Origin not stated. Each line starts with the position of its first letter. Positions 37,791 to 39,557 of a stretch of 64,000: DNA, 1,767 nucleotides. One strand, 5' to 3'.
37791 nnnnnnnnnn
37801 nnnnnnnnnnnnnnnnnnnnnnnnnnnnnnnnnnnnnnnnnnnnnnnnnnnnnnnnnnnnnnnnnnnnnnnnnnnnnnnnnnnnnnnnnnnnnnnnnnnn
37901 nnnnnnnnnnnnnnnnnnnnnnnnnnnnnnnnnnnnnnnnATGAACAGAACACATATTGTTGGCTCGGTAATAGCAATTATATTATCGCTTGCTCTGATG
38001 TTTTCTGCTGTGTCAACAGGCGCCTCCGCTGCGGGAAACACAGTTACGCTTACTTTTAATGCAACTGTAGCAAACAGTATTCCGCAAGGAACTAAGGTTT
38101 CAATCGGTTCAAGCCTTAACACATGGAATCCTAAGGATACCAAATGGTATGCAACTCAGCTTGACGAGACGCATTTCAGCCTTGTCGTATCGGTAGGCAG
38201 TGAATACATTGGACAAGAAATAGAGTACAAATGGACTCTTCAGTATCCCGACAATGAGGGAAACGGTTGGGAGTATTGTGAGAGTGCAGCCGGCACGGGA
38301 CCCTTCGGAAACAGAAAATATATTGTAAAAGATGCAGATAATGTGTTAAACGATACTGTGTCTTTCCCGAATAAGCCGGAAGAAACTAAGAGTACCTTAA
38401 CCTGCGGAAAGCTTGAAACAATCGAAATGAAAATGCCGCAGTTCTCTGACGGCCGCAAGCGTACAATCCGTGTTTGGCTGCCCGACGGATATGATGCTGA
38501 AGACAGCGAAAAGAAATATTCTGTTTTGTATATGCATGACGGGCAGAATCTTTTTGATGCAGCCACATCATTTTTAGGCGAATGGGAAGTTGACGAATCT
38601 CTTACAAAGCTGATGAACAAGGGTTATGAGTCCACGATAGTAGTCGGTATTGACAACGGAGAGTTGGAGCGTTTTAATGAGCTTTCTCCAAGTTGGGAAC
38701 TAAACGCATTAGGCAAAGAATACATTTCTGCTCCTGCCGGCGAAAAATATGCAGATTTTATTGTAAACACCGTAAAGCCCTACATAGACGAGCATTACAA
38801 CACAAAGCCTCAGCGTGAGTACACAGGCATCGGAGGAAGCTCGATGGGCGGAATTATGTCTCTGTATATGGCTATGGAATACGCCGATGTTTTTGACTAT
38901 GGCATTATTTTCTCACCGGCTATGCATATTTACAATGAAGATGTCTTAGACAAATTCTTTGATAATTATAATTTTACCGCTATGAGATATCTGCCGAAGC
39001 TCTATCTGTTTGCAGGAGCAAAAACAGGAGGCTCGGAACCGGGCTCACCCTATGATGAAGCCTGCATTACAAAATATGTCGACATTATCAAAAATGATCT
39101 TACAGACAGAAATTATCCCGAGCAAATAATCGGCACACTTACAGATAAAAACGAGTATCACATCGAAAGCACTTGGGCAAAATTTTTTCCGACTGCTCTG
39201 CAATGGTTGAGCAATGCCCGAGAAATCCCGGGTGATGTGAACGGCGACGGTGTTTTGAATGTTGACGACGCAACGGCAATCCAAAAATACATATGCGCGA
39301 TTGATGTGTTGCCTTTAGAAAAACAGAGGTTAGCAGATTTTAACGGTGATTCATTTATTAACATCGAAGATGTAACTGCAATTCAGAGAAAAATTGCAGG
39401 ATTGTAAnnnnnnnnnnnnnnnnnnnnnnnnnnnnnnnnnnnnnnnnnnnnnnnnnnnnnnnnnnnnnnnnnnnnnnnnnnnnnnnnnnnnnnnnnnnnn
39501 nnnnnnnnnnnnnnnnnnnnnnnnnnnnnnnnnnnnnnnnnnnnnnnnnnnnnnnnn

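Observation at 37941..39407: Dockerin-bearing esterase with a starch-binding-like module: a candidate non-glycosidase amylosome component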

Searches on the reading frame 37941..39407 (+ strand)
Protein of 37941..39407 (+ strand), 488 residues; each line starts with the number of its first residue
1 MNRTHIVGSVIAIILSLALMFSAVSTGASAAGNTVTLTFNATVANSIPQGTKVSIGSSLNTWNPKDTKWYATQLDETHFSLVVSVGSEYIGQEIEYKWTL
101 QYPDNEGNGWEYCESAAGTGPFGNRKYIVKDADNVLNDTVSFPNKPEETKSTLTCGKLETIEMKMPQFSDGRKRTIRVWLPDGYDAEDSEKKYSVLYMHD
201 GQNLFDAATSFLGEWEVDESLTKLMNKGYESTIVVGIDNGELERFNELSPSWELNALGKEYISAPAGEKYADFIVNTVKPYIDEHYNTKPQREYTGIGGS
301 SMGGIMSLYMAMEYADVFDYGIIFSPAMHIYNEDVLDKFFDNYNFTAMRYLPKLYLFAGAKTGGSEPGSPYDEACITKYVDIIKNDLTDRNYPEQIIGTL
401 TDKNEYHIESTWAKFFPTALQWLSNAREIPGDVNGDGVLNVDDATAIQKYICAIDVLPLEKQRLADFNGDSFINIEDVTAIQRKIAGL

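Call 3: search_protein_families(library=pfam, proteins=[window:37941-39404:+], max_evalue=1)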
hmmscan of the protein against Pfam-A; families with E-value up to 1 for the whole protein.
window:37941-39404:+ (488 aa): 9 families
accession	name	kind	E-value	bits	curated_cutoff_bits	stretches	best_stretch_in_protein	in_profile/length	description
PF00756.26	Esterase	-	1.1e-25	91.3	22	1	171-328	5-150/251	Putative esterase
PF00404.24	Dockerin_1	-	1.2e-08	35.5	22.9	1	430-485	1-56/57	Dockerin type I domain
PF12146.15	Hydrolase_4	-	0.00053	19.8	27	1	275-362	59-140/239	Serine aminopeptidase, S33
PF00326.27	Peptidase_S9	-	0.008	16.1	22.6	1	276-335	50-106/213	Prolyl oligopeptidase family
PF05728.18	UPF0227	-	0.043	14.1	21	1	262-333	33-96/187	Uncharacterised protein family (UPF0227)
PF02230.22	Abhydrolase_2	-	0.072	13.4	23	1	274-319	86-131/217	Phospholipase/Carboxylesterase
PF07519.17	Tannase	-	0.073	12.3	29.8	1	277-344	104-169/490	Tannase and feruloyl esterase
PF00036.39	EF-hand_1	-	0.082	12.9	25.4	0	463-481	7-25/29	EF hand domain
PF00561.26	Abhydrolase_1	-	0.18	11.9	25.8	1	286-326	63-102/245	alpha/beta hydrolase fold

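Call 4: search_protein_families(library=ncbifam, proteins=[window:37941-39404:+], max_evalue=1)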
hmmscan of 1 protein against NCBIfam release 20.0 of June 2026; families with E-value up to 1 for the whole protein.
window:37941-39404:+ (488 aa): 5 families
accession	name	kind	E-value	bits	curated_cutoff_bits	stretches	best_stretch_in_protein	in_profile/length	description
NF041944.1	Xylase_Ferestase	equivalog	1.3e-06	26.9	1200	1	164-328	472-624/694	bifunctional endo-1,4-beta-xylanase/feruloyl esterase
NF058612.1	GTNG0744Estse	equivalog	1.7e-06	28.2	450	1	176-339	24-164/242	GTNG_0744 family esterase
NF050058.1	e_dPHAscl_type1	hypoth_equivalog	0.00025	20.6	150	1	271-325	85-136/276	extracellular catalytic domain type 1 short-chain-length polyhydroxyalkanoate depolymerase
TIGR02821.1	fghA_ester_D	equivalog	0.0019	17.8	281.7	1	271-343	118-188/275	S-formylglutathione hydrolase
NF007758.0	PRK10439.1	equivalog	0.065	12.2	222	1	268-319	267-318/418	enterochelin esterase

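Call 5: find_homologous_proteins(query=window:37941-39404:+)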
Query window:37941-39404:+ (488 aa): 2380 proteins with E <= 0.001 among 8000 candidates; the best 120 are listed.
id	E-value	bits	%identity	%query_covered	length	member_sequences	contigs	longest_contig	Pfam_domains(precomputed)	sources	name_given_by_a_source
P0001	0.0e+0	1126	100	100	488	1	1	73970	PF00756.27,PF00404.25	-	-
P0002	2.1e-271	919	82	82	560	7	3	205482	PF00756.27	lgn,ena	-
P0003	9.8e-250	847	75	100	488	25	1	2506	PF00756.27,PF00404.25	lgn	-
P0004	2.1e-247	840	73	100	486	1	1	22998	PF00756.27,PF00404.25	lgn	-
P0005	2.7e-245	833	75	100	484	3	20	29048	PF00756.27,PF00404.25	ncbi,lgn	-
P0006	6.4e-240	815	79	89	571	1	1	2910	PF00756.27,PF00404.25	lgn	-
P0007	1.8e-239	813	79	89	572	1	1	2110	PF00756.27,PF00404.25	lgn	-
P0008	1.8e-238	810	70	100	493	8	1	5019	PF00756.27,PF00404.25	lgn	-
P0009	1.3e-229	781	67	100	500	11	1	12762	PF00756.27,PF00404.25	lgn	-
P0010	2.6e-228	777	77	88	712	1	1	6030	PF00756.27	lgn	-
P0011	8.7e-227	772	77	88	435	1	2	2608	PF00756.27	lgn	-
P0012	1.0e-225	768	80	84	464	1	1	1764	PF00756.27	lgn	-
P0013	2.3e-225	767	75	88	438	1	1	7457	PF00756.27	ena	-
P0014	8.7e-222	755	69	97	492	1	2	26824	PF00756.27,PF00404.25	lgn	-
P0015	2.9e-221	753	65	100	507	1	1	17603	PF00756.27,PF00404.25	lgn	-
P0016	2.8e-214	730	73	88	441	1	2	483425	PF00756.27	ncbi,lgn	-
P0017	9.1e-214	729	75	86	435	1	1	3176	PF00756.27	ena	-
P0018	1.4e-213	728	78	81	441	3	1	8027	PF00756.27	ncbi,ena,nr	ncbi:MAG: hypothetical protein K2N23_01070 [Clostridia bacterium]|nr:hypothetical protein [Clostridi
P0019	7.9e-213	726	64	100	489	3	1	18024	PF00756.27,PF00404.25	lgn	-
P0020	3.8e-196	670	70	86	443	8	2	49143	PF00756.27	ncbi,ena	-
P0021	1.2e-182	626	72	76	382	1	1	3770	PF00756.27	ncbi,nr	ncbi:MAG: hypothetical protein K2N22_02590, partial [Clostridia bacterium]|nr:hypothetical protein [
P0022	2.9e-165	569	83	60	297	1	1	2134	PF00756.27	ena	-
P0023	1.7e-149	517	79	59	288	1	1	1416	PF00756.27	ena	-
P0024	3.4e-149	516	54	85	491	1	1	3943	PF00756.27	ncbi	-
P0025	1.2e-147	511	54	85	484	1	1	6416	PF00756.27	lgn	-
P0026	8.7e-131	455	68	60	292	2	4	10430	PF00756.27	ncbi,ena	-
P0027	4.2e-125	436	43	88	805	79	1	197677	PF00756.27,PF16738.11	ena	-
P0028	8.4e-124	432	48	85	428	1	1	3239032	PF00756.27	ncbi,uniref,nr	ncbi:hypothetical protein K7I13_11950 [Brucepastera parasyntrophica]|uniref:alpha/beta hydrolase n=1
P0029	1.9e-123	431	46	82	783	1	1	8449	PF00756.27,PF16738.11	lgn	-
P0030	7.9e-121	422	47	80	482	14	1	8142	PF00756.27,PF00404.25,PF12146.16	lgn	-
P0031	2.6e-120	420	47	82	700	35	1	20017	PF00756.27,PF00404.25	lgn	-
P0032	6.3e-119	416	42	88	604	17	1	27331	PF00756.27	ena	-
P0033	9.3e-118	412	49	74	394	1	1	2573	PF00756.27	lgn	-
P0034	2.3e-116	407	45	83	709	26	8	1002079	PF00756.27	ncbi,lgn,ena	-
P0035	6.0e-116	406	46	80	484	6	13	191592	PF00756.27,PF00404.25,PF12146.16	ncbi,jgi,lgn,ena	-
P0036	2.1e-111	391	44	85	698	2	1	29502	PF00756.27,PF00404.25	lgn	-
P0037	6.1e-110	386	45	80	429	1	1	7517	PF00756.27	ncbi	-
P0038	1.5e-109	385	46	80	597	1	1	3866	PF00756.27,PF00404.25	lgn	-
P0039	7.9e-109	383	44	81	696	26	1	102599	PF00756.27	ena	-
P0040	1.6e-108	382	44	85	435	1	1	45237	PF00756.27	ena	-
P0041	2.0e-108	381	44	88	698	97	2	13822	PF00756.27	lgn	-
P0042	4.0e-108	380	59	57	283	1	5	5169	PF00756.27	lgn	-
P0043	2.6e-107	378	43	80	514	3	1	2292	PF00756.27,PF00404.25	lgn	-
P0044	2.8e-107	377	46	79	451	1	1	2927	PF00756.27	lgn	-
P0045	1.5e-106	375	45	80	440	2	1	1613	PF00756.27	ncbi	-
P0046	1.7e-102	362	45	79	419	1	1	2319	PF00756.27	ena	-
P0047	4.2e-101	357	44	80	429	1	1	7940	PF00756.27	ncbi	-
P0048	4.4e-101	357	43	85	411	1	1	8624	PF00756.27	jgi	jgi:metallo-beta-lactamase class B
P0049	4.5e-101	357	44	80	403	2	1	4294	PF00756.27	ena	-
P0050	1.4e-100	355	44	84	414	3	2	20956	PF00756.27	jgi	-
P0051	1.9e-100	355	43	86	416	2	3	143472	PF00756.27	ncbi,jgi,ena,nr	ncbi:MAG TPA: alpha/beta hydrolase-fold protein [Bacilli bacterium]|nr:alpha/beta hydrolase-fold pro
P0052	8.8e-100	353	43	83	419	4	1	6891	PF00756.27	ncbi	-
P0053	9.1e-100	353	41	80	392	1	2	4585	PF00756.27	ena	-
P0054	4.2e-99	350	41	83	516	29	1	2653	PF00756.27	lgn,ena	-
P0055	7.1e-99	350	55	57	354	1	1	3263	PF00756.27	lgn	-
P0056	2.7e-97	344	43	80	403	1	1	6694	PF00756.27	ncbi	-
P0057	3.4e-97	344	42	83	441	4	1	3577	PF00756.27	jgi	jgi:predicted alpha/beta superfamily hydrolase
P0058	6.7e-97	343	42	79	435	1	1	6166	PF00756.27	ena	-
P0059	1.6e-96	342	56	57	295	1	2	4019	PF00756.27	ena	-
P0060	3.3e-96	341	42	80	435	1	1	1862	PF00756.27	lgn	-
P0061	6.0e-95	337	43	79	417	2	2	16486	PF00756.27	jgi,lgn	-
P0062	2.1e-89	318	48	66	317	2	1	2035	PF00756.27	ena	-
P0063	1.9e-86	309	40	81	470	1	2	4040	PF00756.27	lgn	-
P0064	6.4e-86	307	40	80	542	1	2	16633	PF00756.27,PF00404.25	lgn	-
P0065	1.5e-85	306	38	85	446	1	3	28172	PF00756.27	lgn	-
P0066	4.7e-85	304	41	80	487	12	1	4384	PF00756.27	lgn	-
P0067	1.9e-84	302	42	80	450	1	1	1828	PF00756.27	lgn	-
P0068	2.1e-84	302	51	56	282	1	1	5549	PF00756.27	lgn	-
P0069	5.3e-84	301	39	79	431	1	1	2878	PF00756.27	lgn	-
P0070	1.0e-83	300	49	59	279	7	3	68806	PF00756.27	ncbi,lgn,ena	-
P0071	1.0e-83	300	43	79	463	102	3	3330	PF00756.27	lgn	-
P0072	3.4e-83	298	50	55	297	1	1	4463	PF00756.27,PF12146.16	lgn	-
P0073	3.6e-83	298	43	79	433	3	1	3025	PF00756.27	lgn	-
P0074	6.5e-83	297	42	79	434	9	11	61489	PF00756.27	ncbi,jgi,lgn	-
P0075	7.2e-83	297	40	79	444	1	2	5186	PF00756.27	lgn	-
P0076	8.8e-83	297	41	79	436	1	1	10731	PF00756.27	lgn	-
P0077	3.2e-82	295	41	82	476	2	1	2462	PF00756.27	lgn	-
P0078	3.5e-82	295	41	80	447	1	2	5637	PF00756.27,PF02230.23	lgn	-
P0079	2.3e-81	292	42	79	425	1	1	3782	PF00756.27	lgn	-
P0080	4.4e-81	291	39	80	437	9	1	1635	PF00756.27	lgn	-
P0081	1.8e-80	289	41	77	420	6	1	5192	PF00756.27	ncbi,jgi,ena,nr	ncbi:MAG: alpha/beta hydrolase-fold protein [Bacilli bacterium]|nr:alpha/beta hydrolase-fold protein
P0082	3.9e-80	288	37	86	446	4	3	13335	PF00756.27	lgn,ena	-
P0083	4.5e-77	278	39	79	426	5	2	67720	PF00756.27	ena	-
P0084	8.8e-77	277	37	84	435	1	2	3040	PF00756.27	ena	-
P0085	2.0e-76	276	38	80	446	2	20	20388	PF00756.27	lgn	-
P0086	4.4e-75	271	50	56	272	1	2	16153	PF00756.27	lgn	-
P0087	4.6e-75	271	39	79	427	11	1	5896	PF00756.27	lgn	-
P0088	3.6e-74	268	50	57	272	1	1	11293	PF00756.27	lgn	-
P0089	4.7e-74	268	38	79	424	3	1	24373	PF00756.27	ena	-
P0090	5.3e-73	264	48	57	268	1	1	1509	PF00756.27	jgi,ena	-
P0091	3.2e-72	262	48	57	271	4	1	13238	PF00756.27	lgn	-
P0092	3.9e-72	262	46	56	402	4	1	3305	PF00756.27,PF20578.5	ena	-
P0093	1.3e-71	260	47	56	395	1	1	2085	PF00756.27,PF20578.5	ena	-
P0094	3.3e-71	258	50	57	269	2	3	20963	PF00756.27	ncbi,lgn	-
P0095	5.2e-71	258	38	82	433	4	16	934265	PF00756.27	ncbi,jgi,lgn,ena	ncbi:MAG: alpha/beta hydrolase [Bacilli bacterium]|jgi:predicted alpha/beta superfamily hydrolase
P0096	1.4e-70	256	39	79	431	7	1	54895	PF00756.27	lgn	-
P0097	2.6e-70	255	45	58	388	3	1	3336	PF00756.27,PF20578.5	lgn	-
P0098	3.8e-70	255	38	79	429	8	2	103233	PF00756.27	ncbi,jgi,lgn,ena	ncbi:MAG: alpha/beta hydrolase-fold protein [Bacilli bacterium]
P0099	1.4e-69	253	46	57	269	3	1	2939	PF00756.27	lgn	-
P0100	4.3e-69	251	46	56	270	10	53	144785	PF00756.27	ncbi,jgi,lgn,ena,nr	ncbi:MAG: alpha/beta hydrolase-fold protein [Bacilli bacterium]|jgi:alpha-glucosidase|nr:alpha/beta 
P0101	1.4e-68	250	47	55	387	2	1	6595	PF00756.27,PF20578.5,PF02230.23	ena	-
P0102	2.5e-68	249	45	58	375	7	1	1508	PF00756.27,PF20578.5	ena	-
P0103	2.6e-68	249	38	80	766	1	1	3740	PF00756.27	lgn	-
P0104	4.8e-68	248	43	58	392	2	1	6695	PF00756.27,PF20578.5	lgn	-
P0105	1.1e-67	247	46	55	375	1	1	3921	PF00756.27,PF20578.5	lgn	-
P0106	1.4e-67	247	43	59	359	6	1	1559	PF00756.27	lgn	-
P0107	4.4e-67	245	44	55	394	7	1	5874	PF00756.27,PF20578.5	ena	-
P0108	9.0e-67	244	32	90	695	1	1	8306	PF00756.27,PF00561.27,PF12146.16,PF02230.23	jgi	jgi:predicted alpha/beta superfamily hydrolase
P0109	1.1e-66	244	38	85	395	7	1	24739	PF00756.27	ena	-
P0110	2.6e-66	242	38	85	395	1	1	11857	PF00756.27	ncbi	-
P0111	7.6e-66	241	44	57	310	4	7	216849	PF00756.27,PF12146.16,PF02230.23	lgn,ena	-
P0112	2.0e-65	239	43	56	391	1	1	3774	PF00756.27,PF20578.5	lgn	-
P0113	3.1e-65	239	44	59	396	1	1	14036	PF00756.27,PF20578.5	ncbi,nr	ncbi:MAG: hypothetical protein KGP01_05980 [Actinomycetales bacterium]|nr:hypothetical protein [Acti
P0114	3.2e-65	239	46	55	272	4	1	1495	PF00756.27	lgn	-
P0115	4.3e-65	238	44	55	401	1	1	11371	PF00756.27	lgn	-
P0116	1.4e-64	237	47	56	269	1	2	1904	PF00756.27,PF02230.23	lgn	-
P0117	3.4e-64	235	45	57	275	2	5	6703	PF00756.27,PF02230.23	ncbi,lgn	-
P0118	5.2e-64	235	37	80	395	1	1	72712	PF00756.27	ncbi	-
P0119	1.2e-63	234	30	83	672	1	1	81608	PF00756.27,PF00326.28,PF00561.27,PF12146.16,PF02230.23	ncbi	-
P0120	2.0e-63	233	44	57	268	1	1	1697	PF00756.27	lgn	-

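Call 6: search_solved_structures(query=window:37941-39404:+, max_evalue=0.01, show_alignments=3)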
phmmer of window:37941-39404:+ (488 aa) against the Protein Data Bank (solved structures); distinct sequences matched with E-value up to 0.01: 30.
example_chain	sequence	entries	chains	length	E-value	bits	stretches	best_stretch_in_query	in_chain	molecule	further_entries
7b5v_A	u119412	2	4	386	1.9e-09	39.8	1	167-343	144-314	Carbohydrate Esterase family 1 protein with an N-terminal carbohydrate binding module fami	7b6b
6mot_A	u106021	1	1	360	3.6e-09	38.9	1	168-330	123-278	Isoamylase N-terminal domain protein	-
6mou_A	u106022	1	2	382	4.2e-09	38.7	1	168-330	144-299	Isoamylase N-terminal domain protein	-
8z91_A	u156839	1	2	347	1.3e-08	37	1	164-327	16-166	Esterase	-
1jjf_A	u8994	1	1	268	7.3e-08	34.6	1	170-377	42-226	ENDO-1,4-BETA-XYLANASE Z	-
1jt2_A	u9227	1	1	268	1.9e-07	33.3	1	170-377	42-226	PROTEIN (ENDO-1,4-BETA-XYLANASE Z)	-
5cxu_A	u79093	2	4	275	2.3e-07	33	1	173-330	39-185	ferulic acid esterase AmCE1/Fae1A | ferulic acid esterase, AmCE1/Fae1A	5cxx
7xrt_A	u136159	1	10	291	8.4e-06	27.8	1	171-318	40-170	Ferulic acid esterase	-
4fl4_A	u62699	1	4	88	2.1e-05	26.5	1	430-485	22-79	Glycoside hydrolase family 9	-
7xrv_A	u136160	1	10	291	2.2e-05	26.5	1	171-318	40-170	Ferulic acid esterase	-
6kge_D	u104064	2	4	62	2.4e-05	26.3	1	428-486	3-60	And cellulose-binding endoglucanase family 9 CelL ortholog dockerin domain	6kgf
6ne9_A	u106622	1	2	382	6.1e-05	25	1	174-338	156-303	Isoamylase protein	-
5vol_A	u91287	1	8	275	7.6e-05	24.7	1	172-330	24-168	Putative esterase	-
4cj0_A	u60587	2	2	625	9.5e-05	24.3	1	429-484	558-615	ENDOGLUCANASE D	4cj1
1clc_A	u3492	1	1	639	0.0001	24.3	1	429-484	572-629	ENDOGLUCANASE CELD; EC: 3.2.1.4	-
6rzn_A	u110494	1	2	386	0.00058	21.7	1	171-327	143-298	Ferulic acid esterase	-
8bbp_A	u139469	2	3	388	0.00059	21.7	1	171-327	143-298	Ferulic acid esterase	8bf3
2qm0_A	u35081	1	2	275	0.008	18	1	163-339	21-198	BES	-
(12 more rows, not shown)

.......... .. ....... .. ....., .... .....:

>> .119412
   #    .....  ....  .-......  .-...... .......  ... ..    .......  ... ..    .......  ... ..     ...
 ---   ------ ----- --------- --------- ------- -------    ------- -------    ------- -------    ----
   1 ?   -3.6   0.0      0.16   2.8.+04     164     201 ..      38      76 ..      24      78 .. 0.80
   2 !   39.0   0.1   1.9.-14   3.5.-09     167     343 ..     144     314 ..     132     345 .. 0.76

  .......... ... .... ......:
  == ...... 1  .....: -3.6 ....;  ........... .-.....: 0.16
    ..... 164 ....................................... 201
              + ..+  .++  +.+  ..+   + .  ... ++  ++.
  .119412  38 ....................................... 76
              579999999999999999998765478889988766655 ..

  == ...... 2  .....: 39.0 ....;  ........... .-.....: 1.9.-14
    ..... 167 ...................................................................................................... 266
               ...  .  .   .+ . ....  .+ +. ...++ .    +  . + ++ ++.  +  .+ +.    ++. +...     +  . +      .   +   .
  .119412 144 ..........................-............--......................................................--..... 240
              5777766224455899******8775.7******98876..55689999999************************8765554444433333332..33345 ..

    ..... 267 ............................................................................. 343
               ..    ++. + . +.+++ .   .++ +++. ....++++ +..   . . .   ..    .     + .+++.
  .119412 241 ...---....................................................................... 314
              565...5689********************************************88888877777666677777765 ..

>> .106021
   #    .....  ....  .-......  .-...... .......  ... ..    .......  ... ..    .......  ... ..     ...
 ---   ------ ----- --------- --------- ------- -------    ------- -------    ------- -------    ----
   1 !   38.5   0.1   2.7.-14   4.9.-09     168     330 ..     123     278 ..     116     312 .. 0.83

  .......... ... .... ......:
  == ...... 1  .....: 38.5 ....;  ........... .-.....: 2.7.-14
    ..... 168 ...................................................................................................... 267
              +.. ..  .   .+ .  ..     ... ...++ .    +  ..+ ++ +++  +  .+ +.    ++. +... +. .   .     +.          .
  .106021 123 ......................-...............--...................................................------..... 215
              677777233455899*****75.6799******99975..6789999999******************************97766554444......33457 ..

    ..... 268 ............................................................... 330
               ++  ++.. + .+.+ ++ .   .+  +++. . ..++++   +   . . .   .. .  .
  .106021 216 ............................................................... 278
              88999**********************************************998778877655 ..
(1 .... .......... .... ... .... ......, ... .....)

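Call 7: find_related_loci(query=window:37941-39404:+, collection=genome_contigs, flank=8000)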
Query window:37941-39404:+ (488 aa) in genome_contigs; peptide patterns used: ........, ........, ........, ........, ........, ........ (x = any residue, [..] = any of these).
48 stretches matched a pattern; 6 encode a relative of the query (tblastn E <= 1e-3); 6 distinct loci.
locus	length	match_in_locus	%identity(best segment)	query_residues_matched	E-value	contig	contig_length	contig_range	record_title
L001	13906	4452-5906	75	1-488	0e+0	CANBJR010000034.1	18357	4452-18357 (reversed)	MAG TPA_asm: uncultured Clostridia bacterium isolate SRR16632754_bin.1_metawrap_v1.3_MAG genome assembly, contig: NODE.6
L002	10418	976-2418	75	1-488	0e+0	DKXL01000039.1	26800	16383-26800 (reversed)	MAG TPA_asm: Ruminococcaceae bacterium UBA7127 UBA7127_contig_19203, whole genome shotgun sequence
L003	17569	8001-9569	82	28-431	0e+0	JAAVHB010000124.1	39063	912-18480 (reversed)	MAG: Butyrivibrio sp. isolate Mgla_MAG_17-bin_11 c_000000083766, whole genome shotgun sequence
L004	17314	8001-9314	73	1-428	0e+0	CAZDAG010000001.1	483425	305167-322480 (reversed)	MAG TPA_asm: uncultured Clostridia bacterium isolate SRP199465_co1_338 genome assembly, contig: NODE_2_length_483425_cov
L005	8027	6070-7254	78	33-428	0e+0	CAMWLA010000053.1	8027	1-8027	MAG TPA_asm: uncultured Clostridia bacterium isolate SRR14411335_bin.3_metawrap_v1.3_MAG genome assembly, contig: NODE.1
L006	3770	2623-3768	72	1-372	0e+0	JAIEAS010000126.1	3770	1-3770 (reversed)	MAG: Clostridia bacterium isolate SC0380_S10_11 SC0380_S10_11_contig_126, whole genome shotgun sequence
